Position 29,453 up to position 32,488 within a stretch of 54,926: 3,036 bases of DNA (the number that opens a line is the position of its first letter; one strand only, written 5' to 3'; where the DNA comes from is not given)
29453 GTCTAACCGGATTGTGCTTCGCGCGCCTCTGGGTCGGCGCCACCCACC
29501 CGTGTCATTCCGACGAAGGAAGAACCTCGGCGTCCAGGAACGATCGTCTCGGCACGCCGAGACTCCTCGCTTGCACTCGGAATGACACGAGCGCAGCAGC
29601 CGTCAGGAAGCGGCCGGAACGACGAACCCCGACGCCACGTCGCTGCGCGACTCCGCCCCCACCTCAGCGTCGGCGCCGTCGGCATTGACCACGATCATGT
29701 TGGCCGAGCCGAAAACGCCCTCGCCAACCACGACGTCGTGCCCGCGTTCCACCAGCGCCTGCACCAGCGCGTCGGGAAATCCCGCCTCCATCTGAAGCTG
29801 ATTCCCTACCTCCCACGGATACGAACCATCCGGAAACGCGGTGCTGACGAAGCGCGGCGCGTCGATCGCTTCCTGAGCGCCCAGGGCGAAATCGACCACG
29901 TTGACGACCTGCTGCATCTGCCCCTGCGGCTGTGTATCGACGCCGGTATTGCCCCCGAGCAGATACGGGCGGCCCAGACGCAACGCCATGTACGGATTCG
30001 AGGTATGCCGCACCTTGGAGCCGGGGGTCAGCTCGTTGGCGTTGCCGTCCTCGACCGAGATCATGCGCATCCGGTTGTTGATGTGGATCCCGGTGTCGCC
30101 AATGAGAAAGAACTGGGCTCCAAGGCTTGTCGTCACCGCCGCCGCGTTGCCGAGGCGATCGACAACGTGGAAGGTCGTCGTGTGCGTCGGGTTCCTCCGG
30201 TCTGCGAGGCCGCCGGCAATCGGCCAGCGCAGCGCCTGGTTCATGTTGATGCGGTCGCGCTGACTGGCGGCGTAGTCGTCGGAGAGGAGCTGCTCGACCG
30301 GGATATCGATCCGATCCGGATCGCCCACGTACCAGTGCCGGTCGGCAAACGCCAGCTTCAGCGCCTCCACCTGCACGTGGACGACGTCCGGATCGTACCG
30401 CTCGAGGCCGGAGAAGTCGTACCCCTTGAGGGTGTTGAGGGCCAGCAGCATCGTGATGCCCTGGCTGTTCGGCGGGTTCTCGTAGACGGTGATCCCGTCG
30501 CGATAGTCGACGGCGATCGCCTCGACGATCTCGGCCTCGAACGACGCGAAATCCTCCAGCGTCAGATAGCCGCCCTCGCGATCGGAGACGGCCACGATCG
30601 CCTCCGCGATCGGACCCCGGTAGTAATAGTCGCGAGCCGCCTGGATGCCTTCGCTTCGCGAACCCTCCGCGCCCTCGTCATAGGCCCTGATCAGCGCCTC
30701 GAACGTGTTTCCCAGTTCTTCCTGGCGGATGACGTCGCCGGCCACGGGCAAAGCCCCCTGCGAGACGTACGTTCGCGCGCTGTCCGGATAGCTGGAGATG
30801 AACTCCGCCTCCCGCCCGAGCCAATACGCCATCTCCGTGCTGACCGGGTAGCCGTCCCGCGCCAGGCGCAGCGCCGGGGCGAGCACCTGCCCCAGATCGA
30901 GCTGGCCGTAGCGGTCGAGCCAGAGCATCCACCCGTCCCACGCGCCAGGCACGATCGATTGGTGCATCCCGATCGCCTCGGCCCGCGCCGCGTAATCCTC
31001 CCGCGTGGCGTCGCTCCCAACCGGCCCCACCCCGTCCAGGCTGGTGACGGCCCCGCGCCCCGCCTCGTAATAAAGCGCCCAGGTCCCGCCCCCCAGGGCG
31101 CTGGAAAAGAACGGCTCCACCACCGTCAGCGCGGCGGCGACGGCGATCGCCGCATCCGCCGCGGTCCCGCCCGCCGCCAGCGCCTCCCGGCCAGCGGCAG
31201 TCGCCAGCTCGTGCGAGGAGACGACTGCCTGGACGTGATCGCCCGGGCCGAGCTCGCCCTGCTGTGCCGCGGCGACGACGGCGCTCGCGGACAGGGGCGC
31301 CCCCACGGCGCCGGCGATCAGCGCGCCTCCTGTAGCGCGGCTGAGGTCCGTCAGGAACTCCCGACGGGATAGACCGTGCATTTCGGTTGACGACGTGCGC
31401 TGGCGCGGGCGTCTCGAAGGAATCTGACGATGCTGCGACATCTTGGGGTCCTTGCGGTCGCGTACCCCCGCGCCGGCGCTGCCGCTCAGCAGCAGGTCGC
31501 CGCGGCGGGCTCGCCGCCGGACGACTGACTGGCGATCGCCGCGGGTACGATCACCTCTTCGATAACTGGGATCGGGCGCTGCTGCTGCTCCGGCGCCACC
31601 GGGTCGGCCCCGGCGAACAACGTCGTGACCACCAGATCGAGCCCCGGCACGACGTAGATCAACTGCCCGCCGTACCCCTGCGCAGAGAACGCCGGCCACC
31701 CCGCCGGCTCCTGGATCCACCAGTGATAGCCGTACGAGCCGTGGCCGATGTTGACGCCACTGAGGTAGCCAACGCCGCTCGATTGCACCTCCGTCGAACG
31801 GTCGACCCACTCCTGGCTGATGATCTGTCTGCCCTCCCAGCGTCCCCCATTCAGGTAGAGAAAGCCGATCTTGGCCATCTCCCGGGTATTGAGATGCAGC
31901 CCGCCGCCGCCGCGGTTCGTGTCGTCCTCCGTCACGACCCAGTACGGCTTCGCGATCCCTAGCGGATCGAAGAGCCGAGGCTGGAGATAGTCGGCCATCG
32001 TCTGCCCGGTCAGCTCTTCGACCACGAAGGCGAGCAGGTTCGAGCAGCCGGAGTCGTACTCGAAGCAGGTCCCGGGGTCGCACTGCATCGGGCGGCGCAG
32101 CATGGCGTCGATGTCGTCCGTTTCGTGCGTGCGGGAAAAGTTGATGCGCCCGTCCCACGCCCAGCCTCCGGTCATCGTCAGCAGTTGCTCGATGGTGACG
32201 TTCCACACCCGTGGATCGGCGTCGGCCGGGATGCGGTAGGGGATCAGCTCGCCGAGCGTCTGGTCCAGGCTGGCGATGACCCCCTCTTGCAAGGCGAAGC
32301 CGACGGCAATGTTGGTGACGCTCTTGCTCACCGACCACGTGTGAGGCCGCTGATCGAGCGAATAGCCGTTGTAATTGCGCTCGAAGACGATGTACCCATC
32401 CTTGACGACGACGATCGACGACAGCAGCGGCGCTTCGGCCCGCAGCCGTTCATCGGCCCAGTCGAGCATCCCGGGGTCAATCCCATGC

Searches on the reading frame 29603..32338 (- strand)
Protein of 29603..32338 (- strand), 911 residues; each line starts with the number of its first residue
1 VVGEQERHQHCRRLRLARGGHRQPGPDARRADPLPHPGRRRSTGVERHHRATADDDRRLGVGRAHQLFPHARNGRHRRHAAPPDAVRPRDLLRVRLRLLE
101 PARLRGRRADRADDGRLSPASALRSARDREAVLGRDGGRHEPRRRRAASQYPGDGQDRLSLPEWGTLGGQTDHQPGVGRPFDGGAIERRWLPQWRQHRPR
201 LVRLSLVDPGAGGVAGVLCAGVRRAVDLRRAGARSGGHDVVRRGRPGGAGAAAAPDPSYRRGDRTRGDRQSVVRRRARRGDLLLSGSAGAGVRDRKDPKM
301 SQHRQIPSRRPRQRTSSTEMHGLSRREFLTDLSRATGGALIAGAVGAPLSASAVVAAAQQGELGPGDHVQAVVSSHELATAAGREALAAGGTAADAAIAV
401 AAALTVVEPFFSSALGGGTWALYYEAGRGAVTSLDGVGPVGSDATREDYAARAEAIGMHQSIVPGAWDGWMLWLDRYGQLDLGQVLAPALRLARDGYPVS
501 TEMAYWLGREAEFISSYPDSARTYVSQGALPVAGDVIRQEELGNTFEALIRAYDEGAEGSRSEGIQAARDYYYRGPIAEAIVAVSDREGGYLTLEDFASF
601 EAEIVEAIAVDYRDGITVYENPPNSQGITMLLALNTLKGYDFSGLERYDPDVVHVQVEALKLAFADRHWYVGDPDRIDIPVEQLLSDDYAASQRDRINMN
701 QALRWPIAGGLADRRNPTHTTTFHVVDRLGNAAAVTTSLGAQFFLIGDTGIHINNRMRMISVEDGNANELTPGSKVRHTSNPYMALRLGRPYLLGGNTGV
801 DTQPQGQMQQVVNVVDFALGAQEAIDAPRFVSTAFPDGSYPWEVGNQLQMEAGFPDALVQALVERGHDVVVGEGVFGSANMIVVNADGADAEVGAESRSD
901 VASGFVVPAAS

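Call 51: search_protein_families(library=pfam, proteins=[window:29603-32338:-], max_evalue=0.0001)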
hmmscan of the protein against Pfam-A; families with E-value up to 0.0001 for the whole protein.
window:29603-32338:- (911 aa): 1 family
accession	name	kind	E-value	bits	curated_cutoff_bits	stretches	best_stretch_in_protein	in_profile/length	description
PF01019.26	G_glu_transpept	-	1.4e-116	390.8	27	1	385-899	2-510/512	Gamma-glutamyltranspeptidase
